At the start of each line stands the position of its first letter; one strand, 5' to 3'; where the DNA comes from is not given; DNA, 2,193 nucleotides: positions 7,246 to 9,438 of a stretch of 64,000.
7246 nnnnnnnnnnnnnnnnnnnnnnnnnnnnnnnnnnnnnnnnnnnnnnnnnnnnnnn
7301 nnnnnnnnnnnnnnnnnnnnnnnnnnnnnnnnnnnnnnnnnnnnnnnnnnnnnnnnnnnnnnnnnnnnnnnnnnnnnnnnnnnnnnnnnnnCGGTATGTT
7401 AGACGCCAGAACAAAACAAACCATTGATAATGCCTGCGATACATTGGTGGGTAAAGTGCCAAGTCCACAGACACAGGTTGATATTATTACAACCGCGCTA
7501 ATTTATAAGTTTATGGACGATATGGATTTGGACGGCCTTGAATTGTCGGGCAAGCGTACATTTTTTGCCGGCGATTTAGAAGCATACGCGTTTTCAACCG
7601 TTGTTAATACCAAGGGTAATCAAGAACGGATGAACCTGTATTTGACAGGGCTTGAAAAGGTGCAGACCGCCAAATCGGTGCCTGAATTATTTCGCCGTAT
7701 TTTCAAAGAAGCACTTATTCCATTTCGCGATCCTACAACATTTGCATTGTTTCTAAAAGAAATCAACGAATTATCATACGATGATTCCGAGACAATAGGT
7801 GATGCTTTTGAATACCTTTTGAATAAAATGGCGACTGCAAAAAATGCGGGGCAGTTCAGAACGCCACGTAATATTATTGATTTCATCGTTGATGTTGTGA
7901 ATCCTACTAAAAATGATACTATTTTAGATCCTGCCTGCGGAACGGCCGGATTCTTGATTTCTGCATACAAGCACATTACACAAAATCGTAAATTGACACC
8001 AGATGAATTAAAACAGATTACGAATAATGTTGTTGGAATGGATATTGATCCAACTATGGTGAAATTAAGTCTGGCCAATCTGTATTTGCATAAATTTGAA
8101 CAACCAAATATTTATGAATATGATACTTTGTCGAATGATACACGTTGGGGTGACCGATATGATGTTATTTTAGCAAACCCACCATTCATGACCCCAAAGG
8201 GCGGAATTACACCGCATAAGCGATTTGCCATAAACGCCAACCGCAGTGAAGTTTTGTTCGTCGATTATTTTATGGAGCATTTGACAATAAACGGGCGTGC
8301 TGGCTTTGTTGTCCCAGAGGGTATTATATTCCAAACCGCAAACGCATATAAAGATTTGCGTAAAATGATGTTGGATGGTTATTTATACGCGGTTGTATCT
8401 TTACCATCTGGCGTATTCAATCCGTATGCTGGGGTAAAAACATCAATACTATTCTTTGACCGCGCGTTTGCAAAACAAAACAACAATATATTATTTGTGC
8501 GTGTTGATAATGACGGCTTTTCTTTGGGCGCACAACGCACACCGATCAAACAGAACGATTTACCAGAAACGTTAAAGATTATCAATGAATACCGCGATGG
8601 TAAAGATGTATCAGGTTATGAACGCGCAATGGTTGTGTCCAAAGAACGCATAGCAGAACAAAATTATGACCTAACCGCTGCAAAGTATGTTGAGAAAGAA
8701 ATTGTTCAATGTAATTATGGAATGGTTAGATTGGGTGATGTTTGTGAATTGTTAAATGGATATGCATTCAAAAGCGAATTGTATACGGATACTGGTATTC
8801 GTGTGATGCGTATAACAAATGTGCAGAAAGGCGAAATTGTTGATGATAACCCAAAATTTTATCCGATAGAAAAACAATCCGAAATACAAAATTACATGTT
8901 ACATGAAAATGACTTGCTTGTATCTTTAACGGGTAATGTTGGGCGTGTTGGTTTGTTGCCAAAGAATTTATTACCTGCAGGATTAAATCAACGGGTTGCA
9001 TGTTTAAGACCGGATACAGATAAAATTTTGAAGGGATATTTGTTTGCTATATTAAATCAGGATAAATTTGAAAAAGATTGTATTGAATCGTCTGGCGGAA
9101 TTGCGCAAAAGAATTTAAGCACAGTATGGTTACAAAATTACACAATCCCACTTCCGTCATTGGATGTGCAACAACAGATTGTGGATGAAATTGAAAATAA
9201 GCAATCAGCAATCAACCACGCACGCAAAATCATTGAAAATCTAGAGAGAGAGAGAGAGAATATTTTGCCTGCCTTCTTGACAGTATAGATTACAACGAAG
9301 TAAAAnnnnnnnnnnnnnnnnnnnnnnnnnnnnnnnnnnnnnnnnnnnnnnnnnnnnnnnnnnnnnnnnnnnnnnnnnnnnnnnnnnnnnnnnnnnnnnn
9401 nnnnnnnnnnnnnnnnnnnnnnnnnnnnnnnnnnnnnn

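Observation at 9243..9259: (AG)8 slippage-prone tract exactly between the HsdM-HsdS(TRD1) fusion and the second half of HsdS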

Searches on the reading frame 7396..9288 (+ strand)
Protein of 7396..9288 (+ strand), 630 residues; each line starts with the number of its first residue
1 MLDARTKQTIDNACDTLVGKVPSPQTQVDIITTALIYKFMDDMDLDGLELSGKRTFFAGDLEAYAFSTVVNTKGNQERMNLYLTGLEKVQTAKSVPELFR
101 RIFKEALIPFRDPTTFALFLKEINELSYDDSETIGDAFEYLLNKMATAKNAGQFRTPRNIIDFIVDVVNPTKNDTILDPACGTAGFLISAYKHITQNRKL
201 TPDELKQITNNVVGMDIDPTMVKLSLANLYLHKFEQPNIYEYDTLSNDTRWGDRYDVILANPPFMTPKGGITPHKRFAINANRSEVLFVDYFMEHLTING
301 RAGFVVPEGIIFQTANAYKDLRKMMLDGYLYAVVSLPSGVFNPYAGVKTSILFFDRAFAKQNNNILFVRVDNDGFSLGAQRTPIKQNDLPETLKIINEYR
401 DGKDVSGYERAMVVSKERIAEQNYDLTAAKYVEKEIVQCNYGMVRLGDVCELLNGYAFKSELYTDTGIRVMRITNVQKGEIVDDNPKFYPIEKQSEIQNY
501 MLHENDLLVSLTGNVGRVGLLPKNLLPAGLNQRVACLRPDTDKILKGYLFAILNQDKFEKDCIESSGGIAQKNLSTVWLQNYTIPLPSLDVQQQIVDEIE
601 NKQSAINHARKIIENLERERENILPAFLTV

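Call 5: search_protein_families(library=pfam, proteins=[window:7396-9288:+], max_evalue=0.01)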
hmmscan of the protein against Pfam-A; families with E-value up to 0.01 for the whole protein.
window:7396-9288:+ (630 aa): 8 families
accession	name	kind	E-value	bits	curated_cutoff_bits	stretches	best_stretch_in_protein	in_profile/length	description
PF02384.22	N6_Mtase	-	1.7e-58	198.8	20.4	1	131-435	3-306/311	N-6 DNA Methylase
PF01420.25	Methylase_S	-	2e-19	70.9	22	1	441-617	4-167/168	Type I restriction modification DNA specificity domain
PF07669.17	Eco57I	-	4.6e-08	33.8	25.3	1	210-328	1-156/171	Eco57I restriction-modification methylase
PF01170.24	UPF0020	-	2.6e-06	27.7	22.3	1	164-264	20-131/197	RMKL-like, methyltransferase domain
PF13847.12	Methyltransf_31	-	3.2e-06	27.3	27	1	171-262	2-82/145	Methyltransferase domain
PF05175.20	MTS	-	0.0001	22.4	23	1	209-268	55-112/170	Methyltransferase small domain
PF20473.4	MmeI_Mtase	-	0.0021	17.7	27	1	174-198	21-45/259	MmeI, DNA-methyltransferase domain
PF01209.24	Ubie_methyltran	-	0.0076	16.1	20.1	0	143-225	18-88/233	ubiE/COQ5 methyltransferase family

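Call 11: find_related_loci(query=window:7396-9285:+, collection=genome_contigs, flank=5000)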
Query window:7396-9285:+ (630 aa) in genome_contigs; peptide patterns used: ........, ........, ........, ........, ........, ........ (x = any residue, [..] = any of these).
600 stretches matched a pattern (row limit reached: there are more); 584 encode a relative of the query (tblastn E <= 1e-3); the best 80 are kept; 80 distinct loci.
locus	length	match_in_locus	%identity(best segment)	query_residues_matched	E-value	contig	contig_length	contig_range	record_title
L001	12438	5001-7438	78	1-629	0e+0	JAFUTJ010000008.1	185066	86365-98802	MAG: Alphaproteobacteria bacterium isolate RGIG4808 Roe_deer_Reticulum-5__c647, whole genome shotgun sequence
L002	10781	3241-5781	57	1-621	0e+0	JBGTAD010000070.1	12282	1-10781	MAG: Candidatus Absconditabacterales bacterium isolate JTS-AC65 k141_3021988, whole genome shotgun sequence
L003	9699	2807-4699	57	1-615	0e+0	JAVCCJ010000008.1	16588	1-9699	MAG: Candidatus Zapsychrus exili isolate MAG_3300035698_1555 Ga0374944_168787, whole genome shotgun sequence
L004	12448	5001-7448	58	1-624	0e+0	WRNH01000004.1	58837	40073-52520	MAG: Endomicrobia bacterium isolate Th196P4bin33 JGI24702J35022_10000028, whole genome shotgun sequence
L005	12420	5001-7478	53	1-619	0e+0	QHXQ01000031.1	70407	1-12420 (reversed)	MAG: Acidobacteria bacterium isolate gp4 AA16 14_0919_09_20cm_scaffold_28_curated, whole genome shotgun sequence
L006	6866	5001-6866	54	1-606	0e+0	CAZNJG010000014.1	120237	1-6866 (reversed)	MAG TPA_asm: uncultured Opitutaceae bacterium isolate SRP344714_co2_250 genome assembly, contig: NODE_310_length_120237_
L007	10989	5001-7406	52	1-617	0e+0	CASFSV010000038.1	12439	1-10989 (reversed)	uncultured Alphaproteobacteria bacterium isolate SI.O7.metabat-bins.100 genome assembly, contig: SI.O7.metabat-bins.100.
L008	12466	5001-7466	49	1-622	0e+0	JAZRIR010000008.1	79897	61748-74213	MAG: Clostridia bacterium isolate T1900045473_YK20190165.MAGScoT_cleanbin_000003 SGB_7243_k141_593042, whole genome shot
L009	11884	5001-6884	51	1-617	0e+0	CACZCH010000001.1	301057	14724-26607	uncultured bacterium isolate RUG12494 genome assembly, contig: RUG12494_asm_1, whole genome shotgun sequence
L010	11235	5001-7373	62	1-614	0e+0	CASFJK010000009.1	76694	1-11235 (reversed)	uncultured proteobacterium isolate B12_L1_324324_idba_bin.34 genome assembly, contig: B12_L1_324324_idba_bin.34.fa_scaff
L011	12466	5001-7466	49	1-622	0e+0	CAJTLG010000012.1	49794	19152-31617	TPA_asm: uncultured Vampirovibrio sp. isolate MGBC104891 genome assembly, contig: MGBC104891.12, whole genome shotgun se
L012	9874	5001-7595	49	1-617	0e+0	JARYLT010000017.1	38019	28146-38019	MAG: Spirochaetota bacterium isolate A05DMB-I-13 NODE_17_length_38019_cov_4.314954, whole genome shotgun sequence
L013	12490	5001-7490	49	1-627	0e+0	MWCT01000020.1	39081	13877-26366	MAG: candidate division BRC1 bacterium ADurb.Bin183 BWY12_contig000020, whole genome shotgun sequence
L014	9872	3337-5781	50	1-617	0e+0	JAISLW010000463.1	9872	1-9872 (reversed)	MAG: Planctomycetaceae bacterium isolate Im510_bin130 k119_798142, whole genome shotgun sequence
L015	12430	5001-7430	49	1-619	0e+0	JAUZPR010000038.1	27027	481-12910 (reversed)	MAG: Bacillota bacterium isolate bin149(14d) MHFJPFEE_38, whole genome shotgun sequence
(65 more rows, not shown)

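Call 13: find_encoding_contigs(protein=window:7396-9285:+, flank=6000, max_places=10)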
Protein window:7396-9285:+ (630 aa): 4 contigs read that carry it; 2 places shown.
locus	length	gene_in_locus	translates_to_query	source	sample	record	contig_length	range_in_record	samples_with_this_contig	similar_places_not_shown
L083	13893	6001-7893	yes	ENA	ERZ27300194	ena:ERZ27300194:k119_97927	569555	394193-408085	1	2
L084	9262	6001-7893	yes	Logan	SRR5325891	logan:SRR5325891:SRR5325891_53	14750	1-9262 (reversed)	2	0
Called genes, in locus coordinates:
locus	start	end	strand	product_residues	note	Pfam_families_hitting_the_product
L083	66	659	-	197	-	PF00239:Resolvase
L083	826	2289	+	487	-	PF00078:RVT_1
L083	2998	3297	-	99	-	PF22522:DUF6998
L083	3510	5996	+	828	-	PF04313:HSDR_N (faint), PF13588:HSDR_N_2 (weak), PF00270:DEAD, PF04851:ResIII, PF18766:SWI2_SNF2, PF00176:SNF2-rel_dom (weak)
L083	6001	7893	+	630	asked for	PF02384:N6_Mtase, PF01170:UPF0020 (weak), PF07669:Eco57I (weak), PF01420:Methylase_S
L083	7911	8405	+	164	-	PF01420:Methylase_S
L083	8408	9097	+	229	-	-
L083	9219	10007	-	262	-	PF03747:ADP_ribosyl_GH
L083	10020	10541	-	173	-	-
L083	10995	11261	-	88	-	-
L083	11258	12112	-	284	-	PF01790:LGT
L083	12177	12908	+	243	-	PF01027:Bax1-I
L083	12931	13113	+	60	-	PF12797:Fer4_2 (weak), PF13237:Fer4_10, PF00037:Fer4 (weak), PF14697:Fer4_21, PF12838:Fer4_7, PF13187:Fer4_9, PF12837:Fer4_6 (weak), PF00037:Fer4 (weak), +2 more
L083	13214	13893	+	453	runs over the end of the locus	PF00587:tRNA-synt_2b, PF03129:HGTP_anticodon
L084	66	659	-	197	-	PF00239:Resolvase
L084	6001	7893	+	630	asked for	PF02384:N6_Mtase, PF01170:UPF0020 (weak), PF07669:Eco57I (weak), PF01420:Methylase_S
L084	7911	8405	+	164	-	PF01420:Methylase_S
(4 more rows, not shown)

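Call 26: list_cluster_members(proteins=[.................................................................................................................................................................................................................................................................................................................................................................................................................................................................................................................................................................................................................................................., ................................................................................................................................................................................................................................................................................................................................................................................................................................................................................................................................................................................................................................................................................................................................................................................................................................, window:7396-9285:+, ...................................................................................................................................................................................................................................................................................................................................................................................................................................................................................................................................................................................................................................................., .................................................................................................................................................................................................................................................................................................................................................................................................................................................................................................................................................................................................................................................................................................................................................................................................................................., window:9306-9797:+])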
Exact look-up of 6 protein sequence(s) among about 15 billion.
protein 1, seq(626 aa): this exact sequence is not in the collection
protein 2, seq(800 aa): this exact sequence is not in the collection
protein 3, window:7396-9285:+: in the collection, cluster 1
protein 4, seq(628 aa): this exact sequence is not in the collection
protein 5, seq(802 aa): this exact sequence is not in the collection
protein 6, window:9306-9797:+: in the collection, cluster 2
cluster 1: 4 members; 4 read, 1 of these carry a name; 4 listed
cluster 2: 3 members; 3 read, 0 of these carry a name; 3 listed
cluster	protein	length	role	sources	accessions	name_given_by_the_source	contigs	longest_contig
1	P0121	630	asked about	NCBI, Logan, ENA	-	-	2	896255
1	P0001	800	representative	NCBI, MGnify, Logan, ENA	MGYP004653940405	CR=1 FL=1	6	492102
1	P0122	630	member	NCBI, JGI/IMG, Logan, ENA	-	-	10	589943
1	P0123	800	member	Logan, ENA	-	-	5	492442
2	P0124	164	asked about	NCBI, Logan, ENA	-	-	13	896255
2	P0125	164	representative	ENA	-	-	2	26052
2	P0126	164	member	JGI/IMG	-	-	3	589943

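Call 27: find_encoding_contigs(protein=P0122, flank=6000, max_places=10)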
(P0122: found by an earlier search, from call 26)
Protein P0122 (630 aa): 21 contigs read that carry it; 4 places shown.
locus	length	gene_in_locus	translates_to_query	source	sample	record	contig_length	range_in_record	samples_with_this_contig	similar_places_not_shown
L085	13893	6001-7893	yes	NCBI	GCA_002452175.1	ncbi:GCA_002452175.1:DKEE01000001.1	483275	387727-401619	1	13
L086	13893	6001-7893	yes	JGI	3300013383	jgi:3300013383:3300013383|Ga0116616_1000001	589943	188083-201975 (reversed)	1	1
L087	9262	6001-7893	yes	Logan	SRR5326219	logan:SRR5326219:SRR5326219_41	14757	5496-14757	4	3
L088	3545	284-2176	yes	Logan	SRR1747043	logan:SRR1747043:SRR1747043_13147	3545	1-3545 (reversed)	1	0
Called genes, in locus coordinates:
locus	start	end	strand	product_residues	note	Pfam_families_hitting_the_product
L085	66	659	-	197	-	PF00239:Resolvase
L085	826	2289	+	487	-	PF00078:RVT_1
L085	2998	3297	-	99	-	PF22522:DUF6998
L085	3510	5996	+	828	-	PF04313:HSDR_N (faint), PF13588:HSDR_N_2 (weak), PF00270:DEAD, PF04851:ResIII, PF18766:SWI2_SNF2, PF00176:SNF2-rel_dom (weak)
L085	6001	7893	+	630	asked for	PF02384:N6_Mtase, PF01170:UPF0020 (weak), PF07669:Eco57I (weak), PF01420:Methylase_S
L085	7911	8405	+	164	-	PF01420:Methylase_S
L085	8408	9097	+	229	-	-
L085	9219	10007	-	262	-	PF03747:ADP_ribosyl_GH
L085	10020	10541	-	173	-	-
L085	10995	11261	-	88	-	-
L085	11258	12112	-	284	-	PF01790:LGT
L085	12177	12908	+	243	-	PF01027:Bax1-I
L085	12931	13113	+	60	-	PF12797:Fer4_2 (weak), PF13237:Fer4_10, PF00037:Fer4 (weak), PF14697:Fer4_21, PF12838:Fer4_7, PF13187:Fer4_9, PF12837:Fer4_6 (weak), PF00037:Fer4 (weak), +2 more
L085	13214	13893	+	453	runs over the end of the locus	PF00587:tRNA-synt_2b, PF03129:HGTP_anticodon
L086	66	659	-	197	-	PF00239:Resolvase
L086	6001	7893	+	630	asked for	PF02384:N6_Mtase, PF01170:UPF0020 (weak), PF07669:Eco57I (weak), PF01420:Methylase_S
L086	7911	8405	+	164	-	PF01420:Methylase_S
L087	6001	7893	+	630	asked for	PF02384:N6_Mtase, PF01170:UPF0020 (weak), PF07669:Eco57I (weak), PF01420:Methylase_S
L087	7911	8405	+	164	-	PF01420:Methylase_S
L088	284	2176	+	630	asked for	PF02384:N6_Mtase, PF01170:UPF0020 (weak), PF07669:Eco57I (weak), PF01420:Methylase_S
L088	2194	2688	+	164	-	PF01420:Methylase_S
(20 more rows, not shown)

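Call 28: find_encoding_contigs(protein=P0123, flank=6000, max_places=10)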
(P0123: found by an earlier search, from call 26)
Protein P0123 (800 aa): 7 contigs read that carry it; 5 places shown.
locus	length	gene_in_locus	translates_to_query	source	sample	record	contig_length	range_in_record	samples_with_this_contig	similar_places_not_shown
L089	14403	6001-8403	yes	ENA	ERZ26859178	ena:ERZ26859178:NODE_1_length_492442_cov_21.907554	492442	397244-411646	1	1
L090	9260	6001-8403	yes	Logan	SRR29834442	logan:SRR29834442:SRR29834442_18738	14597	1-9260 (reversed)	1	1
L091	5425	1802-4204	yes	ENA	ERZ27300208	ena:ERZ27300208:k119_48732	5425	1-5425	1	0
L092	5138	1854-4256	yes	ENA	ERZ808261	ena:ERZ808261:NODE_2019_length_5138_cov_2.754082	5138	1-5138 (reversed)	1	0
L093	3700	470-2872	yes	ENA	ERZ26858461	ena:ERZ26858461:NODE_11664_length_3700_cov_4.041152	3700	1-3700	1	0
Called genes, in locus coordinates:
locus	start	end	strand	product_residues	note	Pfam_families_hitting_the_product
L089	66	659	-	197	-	PF00239:Resolvase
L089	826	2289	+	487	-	PF00078:RVT_1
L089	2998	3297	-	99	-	PF22522:DUF6998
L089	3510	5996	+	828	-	PF04313:HSDR_N (faint), PF13588:HSDR_N_2 (weak), PF00270:DEAD, PF04851:ResIII, PF18766:SWI2_SNF2, PF00176:SNF2-rel_dom (weak)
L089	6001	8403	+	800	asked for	PF02384:N6_Mtase, PF01170:UPF0020 (weak), PF07669:Eco57I (weak), PF01420:Methylase_S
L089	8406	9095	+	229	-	-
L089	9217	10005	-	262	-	PF03747:ADP_ribosyl_GH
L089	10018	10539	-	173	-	-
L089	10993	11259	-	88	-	-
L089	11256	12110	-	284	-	PF01790:LGT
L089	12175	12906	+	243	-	PF01027:Bax1-I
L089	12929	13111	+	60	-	PF12797:Fer4_2 (weak), PF13237:Fer4_10, PF00037:Fer4 (weak), PF14697:Fer4_21, PF12838:Fer4_7, PF13187:Fer4_9, PF12837:Fer4_6 (weak), PF00037:Fer4 (weak), +2 more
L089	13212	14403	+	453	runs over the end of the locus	PF00587:tRNA-synt_2b, PF03129:HGTP_anticodon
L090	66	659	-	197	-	PF00239:Resolvase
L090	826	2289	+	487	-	PF00078:RVT_1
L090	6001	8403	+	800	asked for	PF02384:N6_Mtase, PF01170:UPF0020 (weak), PF07669:Eco57I (weak), PF01420:Methylase_S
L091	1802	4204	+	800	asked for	PF02384:N6_Mtase, PF01170:UPF0020 (weak), PF07669:Eco57I (weak), PF01420:Methylase_S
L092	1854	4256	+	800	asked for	PF02384:N6_Mtase, PF01170:UPF0020 (weak), PF07669:Eco57I (weak), PF01420:Methylase_S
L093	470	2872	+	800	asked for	PF02384:N6_Mtase, PF01170:UPF0020 (weak), PF07669:Eco57I (weak), PF01420:Methylase_S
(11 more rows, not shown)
